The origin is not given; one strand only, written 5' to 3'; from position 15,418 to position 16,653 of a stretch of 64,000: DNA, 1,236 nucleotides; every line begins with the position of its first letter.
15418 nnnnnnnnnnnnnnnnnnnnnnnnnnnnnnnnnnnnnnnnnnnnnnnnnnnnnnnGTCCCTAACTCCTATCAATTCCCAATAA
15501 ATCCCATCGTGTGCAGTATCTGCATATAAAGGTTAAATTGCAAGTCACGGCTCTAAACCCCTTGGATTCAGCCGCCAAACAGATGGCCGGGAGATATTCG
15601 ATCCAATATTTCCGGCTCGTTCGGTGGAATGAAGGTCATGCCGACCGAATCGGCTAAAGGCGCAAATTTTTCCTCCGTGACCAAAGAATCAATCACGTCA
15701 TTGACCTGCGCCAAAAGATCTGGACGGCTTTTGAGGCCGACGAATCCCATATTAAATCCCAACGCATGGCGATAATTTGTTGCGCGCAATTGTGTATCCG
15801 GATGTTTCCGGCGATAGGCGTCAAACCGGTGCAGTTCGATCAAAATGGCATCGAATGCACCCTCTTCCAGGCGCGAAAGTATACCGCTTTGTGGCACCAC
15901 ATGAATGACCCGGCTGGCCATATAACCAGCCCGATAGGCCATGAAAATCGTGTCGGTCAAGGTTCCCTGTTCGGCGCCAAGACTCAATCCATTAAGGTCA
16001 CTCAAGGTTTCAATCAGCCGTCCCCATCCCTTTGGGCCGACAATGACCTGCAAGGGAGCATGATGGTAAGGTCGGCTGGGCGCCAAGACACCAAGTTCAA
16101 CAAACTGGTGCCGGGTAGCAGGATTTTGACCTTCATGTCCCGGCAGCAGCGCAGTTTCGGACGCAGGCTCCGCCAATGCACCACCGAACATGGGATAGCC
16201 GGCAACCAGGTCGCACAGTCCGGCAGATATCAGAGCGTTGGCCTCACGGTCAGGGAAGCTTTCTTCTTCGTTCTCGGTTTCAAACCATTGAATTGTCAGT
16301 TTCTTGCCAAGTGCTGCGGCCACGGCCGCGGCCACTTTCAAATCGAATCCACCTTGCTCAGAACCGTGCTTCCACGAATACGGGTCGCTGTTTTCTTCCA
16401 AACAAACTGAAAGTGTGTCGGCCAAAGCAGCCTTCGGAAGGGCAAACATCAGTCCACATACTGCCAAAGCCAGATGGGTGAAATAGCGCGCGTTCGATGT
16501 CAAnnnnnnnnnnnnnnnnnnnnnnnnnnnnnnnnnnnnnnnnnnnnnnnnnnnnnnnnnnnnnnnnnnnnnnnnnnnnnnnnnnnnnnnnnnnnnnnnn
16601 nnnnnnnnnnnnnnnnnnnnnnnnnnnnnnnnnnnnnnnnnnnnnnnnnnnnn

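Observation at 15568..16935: Orphan xoxG/xoxJ-like pair (cytochrome c + MoxJ-like periplasmic protein) between tRNA-Gly and the pqq operon, with no quinoprotein dehydrogenase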

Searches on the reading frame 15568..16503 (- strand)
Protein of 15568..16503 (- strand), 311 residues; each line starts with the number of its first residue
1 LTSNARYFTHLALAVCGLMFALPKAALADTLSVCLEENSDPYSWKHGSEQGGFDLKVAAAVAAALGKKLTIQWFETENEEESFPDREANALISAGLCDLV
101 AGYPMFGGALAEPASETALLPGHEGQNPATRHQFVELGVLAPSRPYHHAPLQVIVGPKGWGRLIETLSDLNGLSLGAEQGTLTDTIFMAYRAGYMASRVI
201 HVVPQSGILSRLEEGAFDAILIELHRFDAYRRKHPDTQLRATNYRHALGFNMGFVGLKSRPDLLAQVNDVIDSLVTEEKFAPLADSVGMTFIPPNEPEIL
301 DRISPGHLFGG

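Call 5: search_protein_families(library=ncbifam, proteins=[window:15568-16503:-], max_evalue=0.01)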
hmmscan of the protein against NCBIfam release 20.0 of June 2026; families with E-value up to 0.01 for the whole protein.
window:15568-16503:- (311 aa): 5 families
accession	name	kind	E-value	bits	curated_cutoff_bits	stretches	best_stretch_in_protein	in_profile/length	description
TIGR03871.1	ABC_peri_MoxJ_2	subfamily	2.8e-06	27.1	212.15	1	31-104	2-65/232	quinoprotein dehydrogenase-associated putative ABC transporter substrate-binding protein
TIGR01096.1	3A0103s03R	subfamily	9.9e-06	25.2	256.35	0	11-79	6-73/250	lysine/arginine/ornithine ABC transporter substrate-binding protein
TIGR03870.1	ABC_MoxJ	equivalog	6.8e-05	22.5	258.1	1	30-78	1-46/246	methanol oxidation system protein MoxJ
NF007029.0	PRK09495.1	equivalog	0.00093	19.1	303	0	8-72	4-68/248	glutamine ABC transporter substrate-binding protein GlnH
NF008426.0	PRK11260.1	equivalog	0.00096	18.5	312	0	143-283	121-255/266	cystine ABC transporter substrate-binding protein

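Call 6: search_protein_families(library=pfam, proteins=[window:15568-16503:-], max_evalue=0.1)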
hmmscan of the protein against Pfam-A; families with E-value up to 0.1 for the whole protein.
window:15568-16503:- (311 aa): 1 family
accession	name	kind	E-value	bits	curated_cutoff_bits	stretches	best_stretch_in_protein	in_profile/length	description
PF00497.25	SBP_bac_3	-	4.7e-05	23.6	26.4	1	31-82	1-53/132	Bacterial extracellular solute-binding proteins, family 3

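Call 8: find_homologous_proteins(query=window:15568-16503:-)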
Query window:15568-16503:- (311 aa): 148 proteins with E <= 0.001 among 8000 candidates; the best 120 are listed.
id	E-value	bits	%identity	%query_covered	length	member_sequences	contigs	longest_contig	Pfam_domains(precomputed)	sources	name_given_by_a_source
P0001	3.0e-205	698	99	100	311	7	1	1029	-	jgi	jgi:ABC-type amino acid transport substrate-binding protein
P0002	1.0e-157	542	78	99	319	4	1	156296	PF00497.26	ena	-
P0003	3.8e-147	508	78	92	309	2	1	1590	PF00497.26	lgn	-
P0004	2.9e-136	472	71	97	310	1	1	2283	-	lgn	-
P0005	1.2e-135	470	71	94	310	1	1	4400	-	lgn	-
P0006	1.2e-131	457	70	91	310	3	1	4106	-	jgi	jgi:ABC-type amino acid transport substrate-binding protein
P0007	1.9e-131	456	67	100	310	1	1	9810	-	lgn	-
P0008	2.9e-131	455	67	100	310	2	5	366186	PF00497.26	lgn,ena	-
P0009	6.0e-130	451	71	91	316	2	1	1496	-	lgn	-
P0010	4.6e-129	448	64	100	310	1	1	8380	-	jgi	-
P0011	1.6e-89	318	51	96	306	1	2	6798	PF00497.26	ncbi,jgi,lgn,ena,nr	ncbi:MAG TPA: hypothetical protein VKT70_08360 [Stellaceae bacterium]|nr:hypothetical protein [Stell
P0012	6.2e-87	310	51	96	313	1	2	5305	-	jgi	jgi:ABC-type amino acid transport substrate-binding protein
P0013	3.0e-84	301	49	95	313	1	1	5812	-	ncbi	-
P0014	1.5e-83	299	50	91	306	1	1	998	-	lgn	-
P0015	8.9e-83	296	48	90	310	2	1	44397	PF00497.26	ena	-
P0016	2.0e-81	292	50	90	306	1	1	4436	PF00497.26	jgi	jgi:ABC-type amino acid transport substrate-binding protein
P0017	2.1e-81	292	46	95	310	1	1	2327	PF00497.26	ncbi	-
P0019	3.1e-79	285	46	96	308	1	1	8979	PF00497.26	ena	-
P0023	3.2e-78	281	46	89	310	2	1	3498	PF00497.26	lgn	-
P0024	7.3e-78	280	46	96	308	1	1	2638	PF00497.26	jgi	jgi:ABC-type amino acid transport substrate-binding protein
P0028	1.1e-74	270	45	89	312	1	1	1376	PF00497.26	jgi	jgi:ABC-type amino acid transport substrate-binding protein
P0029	3.3e-74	268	44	87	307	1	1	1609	PF00497.26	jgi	jgi:ABC-type amino acid transport substrate-binding protein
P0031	1.0e-72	263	45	87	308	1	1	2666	PF00497.26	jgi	jgi:ABC-type amino acid transport substrate-binding protein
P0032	1.2e-72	263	48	87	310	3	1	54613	PF00497.26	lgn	-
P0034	2.1e-71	259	44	94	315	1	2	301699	PF00497.26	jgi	jgi:ABC-type amino acid transport substrate-binding protein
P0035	4.7e-71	258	46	87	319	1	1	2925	PF00497.26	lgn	-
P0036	1.7e-70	256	44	95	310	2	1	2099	PF00497.26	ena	-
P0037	2.9e-70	255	46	89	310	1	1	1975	PF00497.26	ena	-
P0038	5.9e-70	254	46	93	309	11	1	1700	PF00497.26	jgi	-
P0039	6.3e-70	254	44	96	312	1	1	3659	PF00497.26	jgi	jgi:ABC-type amino acid transport substrate-binding protein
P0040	1.1e-69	253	45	87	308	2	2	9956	PF00497.26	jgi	jgi:ABC-type amino acid transport substrate-binding protein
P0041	2.1e-69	252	46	86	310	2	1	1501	PF00497.26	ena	-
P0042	2.1e-69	252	44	95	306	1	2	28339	PF00497.26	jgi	jgi:ABC-type amino acid transport substrate-binding protein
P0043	2.2e-69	252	47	88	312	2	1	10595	PF00497.26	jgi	jgi:ABC-type amino acid transport substrate-binding protein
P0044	2.8e-69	252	45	89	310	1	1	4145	PF00497.26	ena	-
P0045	4.8e-69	251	44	88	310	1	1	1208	PF00497.26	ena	-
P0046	8.3e-69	250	44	93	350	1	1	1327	PF00497.26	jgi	jgi:ABC-type amino acid transport substrate-binding protein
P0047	8.5e-69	250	46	94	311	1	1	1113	PF00497.26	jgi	-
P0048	9.5e-69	250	46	94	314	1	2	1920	PF00497.26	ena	-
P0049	9.5e-69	250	46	87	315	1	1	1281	PF00497.26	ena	-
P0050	1.1e-68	250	45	89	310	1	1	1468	PF00497.26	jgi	jgi:ABC-type amino acid transport substrate-binding protein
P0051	1.3e-68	250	47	87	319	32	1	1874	PF00497.26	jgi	jgi:ABC-type amino acid transport substrate-binding protein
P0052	1.4e-68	250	45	93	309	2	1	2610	PF00497.26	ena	-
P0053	1.6e-68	249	47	87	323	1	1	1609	PF00497.26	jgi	jgi:ABC-type amino acid transport substrate-binding protein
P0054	1.7e-68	249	46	87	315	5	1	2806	PF00497.26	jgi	-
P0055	1.8e-68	249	42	90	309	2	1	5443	PF00497.26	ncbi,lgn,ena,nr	ncbi:MAG TPA: transporter substrate-binding domain-containing protein [Candidatus Sulfotelmatobacter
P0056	1.9e-68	249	46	88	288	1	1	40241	PF00497.26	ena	-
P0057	2.0e-68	249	44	90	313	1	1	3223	PF00497.26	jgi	jgi:ABC-type amino acid transport substrate-binding protein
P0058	4.6e-68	248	45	94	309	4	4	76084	PF00497.26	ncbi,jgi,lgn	jgi:ABC-type amino acid transport substrate-binding protein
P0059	5.8e-68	248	45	88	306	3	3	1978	PF00497.26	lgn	-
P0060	6.5e-68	247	45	87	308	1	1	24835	PF00497.26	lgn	-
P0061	6.6e-68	247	43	95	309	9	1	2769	PF00497.26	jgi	jgi:ABC-type amino acid transport substrate-binding protein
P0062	7.2e-68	247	43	89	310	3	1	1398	PF00497.26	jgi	-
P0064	1.1e-67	247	45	86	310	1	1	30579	PF00497.26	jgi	jgi:ABC-type amino acid transport substrate-binding protein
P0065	1.6e-67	246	44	93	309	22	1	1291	PF00497.26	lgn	-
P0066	1.7e-67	246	45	93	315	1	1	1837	PF00497.26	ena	-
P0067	1.9e-67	246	43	88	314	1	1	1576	PF00497.26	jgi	-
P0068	2.0e-67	246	45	87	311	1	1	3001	PF00497.26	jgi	jgi:ABC-type amino acid transport substrate-binding protein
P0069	2.5e-67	245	43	88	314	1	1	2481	PF00497.26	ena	-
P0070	2.8e-67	245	44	87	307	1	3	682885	PF00497.26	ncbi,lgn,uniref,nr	ncbi:ABC transporter substrate-binding protein [Bradyrhizobium sacchari]|uniref:ABC-type amino acid 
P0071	3.3e-67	245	45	90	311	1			PF00497.26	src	-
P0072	3.7e-67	245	43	91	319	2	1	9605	PF00497.26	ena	-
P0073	6.5e-67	244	45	88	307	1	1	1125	PF00497.26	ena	-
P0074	6.6e-67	244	45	89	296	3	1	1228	PF00497.26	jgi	jgi:ABC-type amino acid transport substrate-binding protein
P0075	9.8e-67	244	44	87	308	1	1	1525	PF00497.26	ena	-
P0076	1.0e-66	243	43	96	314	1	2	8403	PF00497.26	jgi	jgi:ABC-type amino acid transport substrate-binding protein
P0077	1.1e-66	243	46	87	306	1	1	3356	PF00497.26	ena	-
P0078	1.2e-66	243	45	88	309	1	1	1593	PF00497.26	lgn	-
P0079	2.4e-66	242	44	89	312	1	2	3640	PF00497.26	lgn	-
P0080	4.3e-66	241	45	90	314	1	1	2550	PF00497.26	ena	-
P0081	5.3e-66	241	44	90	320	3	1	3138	PF00497.26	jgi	jgi:ABC-type amino acid transport substrate-binding protein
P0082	8.2e-66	241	42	94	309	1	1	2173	PF00497.26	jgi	-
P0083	8.7e-66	240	45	87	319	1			PF00497.26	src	-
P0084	1.1e-65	240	42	96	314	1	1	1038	PF00497.26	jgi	-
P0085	1.3e-65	240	45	87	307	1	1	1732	PF00497.26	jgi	jgi:ABC-type amino acid transport substrate-binding protein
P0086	1.3e-65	240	43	90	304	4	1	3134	PF00497.26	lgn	-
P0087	1.5e-65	240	45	87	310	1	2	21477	PF00497.26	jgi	jgi:ABC-type amino acid transport substrate-binding protein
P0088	1.5e-65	240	44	88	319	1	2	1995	PF00497.26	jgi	jgi:ABC-type amino acid transport substrate-binding protein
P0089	1.6e-65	240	42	95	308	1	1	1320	PF00497.26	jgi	jgi:ABC-type amino acid transport substrate-binding protein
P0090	2.3e-65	239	44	92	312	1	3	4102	PF00497.26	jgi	jgi:ABC-type amino acid transport substrate-binding protein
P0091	2.6e-65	239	45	93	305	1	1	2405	PF00497.26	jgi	jgi:ABC-type amino acid transport substrate-binding protein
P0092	2.8e-65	239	44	88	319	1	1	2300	PF00497.26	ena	-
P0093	3.2e-65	239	45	87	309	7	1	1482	PF00497.26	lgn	-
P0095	4.4e-65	238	43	96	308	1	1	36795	PF00497.26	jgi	jgi:ABC-type amino acid transport substrate-binding protein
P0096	4.6e-65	238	44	93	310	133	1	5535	PF00497.26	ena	-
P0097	5.9e-65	238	41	93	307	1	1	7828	PF00497.26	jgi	jgi:ABC-type amino acid transport substrate-binding protein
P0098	6.0e-65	238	43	95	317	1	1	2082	PF00497.26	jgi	jgi:ABC-type amino acid transport substrate-binding protein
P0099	6.7e-65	238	45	88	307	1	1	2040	PF00497.26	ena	-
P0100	1.0e-64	237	45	88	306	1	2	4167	PF00497.26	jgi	jgi:ABC-type amino acid transport substrate-binding protein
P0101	1.2e-64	237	42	93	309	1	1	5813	PF00497.26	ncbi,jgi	-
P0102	1.4e-64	237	43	87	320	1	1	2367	PF00497.26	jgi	jgi:ABC-type amino acid transport substrate-binding protein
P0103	1.5e-64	236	43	87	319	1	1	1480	PF00497.26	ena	-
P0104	2.0e-64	236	44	88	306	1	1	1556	PF00497.26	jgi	jgi:ABC-type amino acid transport substrate-binding protein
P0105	2.2e-64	236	44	88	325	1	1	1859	PF00497.26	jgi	jgi:ABC-type amino acid transport substrate-binding protein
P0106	2.3e-64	236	45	88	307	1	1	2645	PF00497.26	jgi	jgi:ABC-type amino acid transport substrate-binding protein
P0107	2.4e-64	236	45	88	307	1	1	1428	PF00497.26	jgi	jgi:ABC-type amino acid transport substrate-binding protein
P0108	2.7e-64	236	44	87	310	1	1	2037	PF00497.26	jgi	-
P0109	2.7e-64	236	44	88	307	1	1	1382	PF00497.26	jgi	-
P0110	2.9e-64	235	44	90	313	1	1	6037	PF00497.26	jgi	jgi:ABC-type amino acid transport substrate-binding protein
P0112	7.4e-64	234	44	88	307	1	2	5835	PF00497.26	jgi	jgi:ABC-type amino acid transport substrate-binding protein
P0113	9.0e-64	234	44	88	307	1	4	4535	PF00497.26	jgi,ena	jgi:ABC-type amino acid transport substrate-binding protein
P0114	1.0e-63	234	43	94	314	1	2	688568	PF00497.26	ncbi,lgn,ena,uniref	ncbi:substrate-binding periplasmic protein [Bradyrhizobium sp.]|uniref:substrate-binding periplasmic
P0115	1.3e-63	233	43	87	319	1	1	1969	PF00497.26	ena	-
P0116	1.4e-63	233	44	88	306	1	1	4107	PF00497.26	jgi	jgi:ABC-type amino acid transport substrate-binding protein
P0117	1.8e-63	233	44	88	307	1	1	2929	PF00497.26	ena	-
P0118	1.8e-63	233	43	87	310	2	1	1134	PF00497.26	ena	-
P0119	1.9e-63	233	44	86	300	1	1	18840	PF00497.26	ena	-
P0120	2.9e-63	232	43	87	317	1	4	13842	PF00497.26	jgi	jgi:ABC-type amino acid transport substrate-binding protein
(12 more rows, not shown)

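Call 9: find_encoding_contigs(protein=P0002, flank=10000, max_places=2)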
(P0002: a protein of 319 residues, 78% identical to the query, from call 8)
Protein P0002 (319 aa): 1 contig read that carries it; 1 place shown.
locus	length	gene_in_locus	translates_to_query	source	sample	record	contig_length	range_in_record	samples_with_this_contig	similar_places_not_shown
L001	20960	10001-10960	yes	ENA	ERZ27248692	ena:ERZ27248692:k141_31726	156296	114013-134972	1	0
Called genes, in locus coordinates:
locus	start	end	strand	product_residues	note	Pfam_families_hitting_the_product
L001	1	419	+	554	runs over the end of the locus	-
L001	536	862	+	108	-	-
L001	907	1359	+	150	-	PF02675:AdoMet_dc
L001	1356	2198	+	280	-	PF17284:Spermine_synt_N, PF01564:Spermine_synth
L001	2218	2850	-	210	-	PF08241:Methyltransf_11, PF13649:Methyltransf_25 (faint)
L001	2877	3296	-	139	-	PF10604:Polyketide_cyc2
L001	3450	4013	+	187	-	PF02627:CMD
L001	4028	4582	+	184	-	PF02627:CMD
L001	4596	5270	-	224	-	PF04752:ChaC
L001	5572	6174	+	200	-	PF00440:TetR_N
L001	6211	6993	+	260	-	PF00561:Abhydrolase_1, PF00975:Thioesterase (weak), PF12697:Abhydrolase_6, PF12146:Hydrolase_4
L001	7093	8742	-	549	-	PF00118:Cpn60_TCP1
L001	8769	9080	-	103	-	PF00166:Cpn10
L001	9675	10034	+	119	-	PF13442:Cytochrome_CBB3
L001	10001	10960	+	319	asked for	PF00497:SBP_bac_3 (faint)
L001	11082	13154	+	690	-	PF07715:Plug, PF00593:TonB_dep_Rec_b-barrel, PF14905:OMP_b-brl_3 (weak)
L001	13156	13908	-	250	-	PF00005:ABC_tran, PF13304:AAA_21 (faint)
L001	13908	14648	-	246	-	PF00528:BPD_transp_1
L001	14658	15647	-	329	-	PF09084:NMT1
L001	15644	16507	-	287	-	PF01842:ACT (weak), PF00551:Formyl_trans_N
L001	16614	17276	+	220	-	PF20408:Abhydrolase_11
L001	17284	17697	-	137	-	PF05099:TerB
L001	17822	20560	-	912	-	PF13307:Helicase_C_2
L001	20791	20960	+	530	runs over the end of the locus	PF01921:tRNA-synt_1f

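Call 10: find_encoding_contigs(protein=P0008, flank=10000, max_places=2)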
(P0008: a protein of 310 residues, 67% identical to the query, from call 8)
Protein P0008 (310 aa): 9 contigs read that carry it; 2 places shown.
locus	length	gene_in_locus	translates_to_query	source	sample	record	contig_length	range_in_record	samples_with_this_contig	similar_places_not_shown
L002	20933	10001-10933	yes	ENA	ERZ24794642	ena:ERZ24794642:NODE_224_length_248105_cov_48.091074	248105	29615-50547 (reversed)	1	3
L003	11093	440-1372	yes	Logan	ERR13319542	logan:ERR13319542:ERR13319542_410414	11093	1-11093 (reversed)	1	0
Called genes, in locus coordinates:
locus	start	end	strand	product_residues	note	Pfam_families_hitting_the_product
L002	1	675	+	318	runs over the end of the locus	PF02729:OTCace_N, PF00185:OTCace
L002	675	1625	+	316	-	PF01430:HSP33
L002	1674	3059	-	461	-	PF02386:TrkH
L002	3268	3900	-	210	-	PF01227:GTP_cyclohydroI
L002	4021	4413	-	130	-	PF04379:DUF525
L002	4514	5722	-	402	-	PF01053:Cys_Met_Meta_PP, PF00266:Aminotran_5 (weak)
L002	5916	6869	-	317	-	PF04055:Radical_SAM, PF13353:Fer4_12 (weak)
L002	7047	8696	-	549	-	PF00118:Cpn60_TCP1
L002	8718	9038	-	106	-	PF00166:Cpn10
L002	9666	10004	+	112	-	PF13442:Cytochrome_CBB3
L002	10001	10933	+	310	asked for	PF00497:SBP_bac_3 (faint)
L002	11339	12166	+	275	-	PF12706:Lactamase_B_2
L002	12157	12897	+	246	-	PF03070:TENA_THI-4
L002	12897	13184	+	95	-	PF05402:PqqD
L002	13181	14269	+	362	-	PF04055:Radical_SAM, PF13353:Fer4_12 (faint), PF13186:SPASM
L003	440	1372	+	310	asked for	PF00497:SBP_bac_3 (faint)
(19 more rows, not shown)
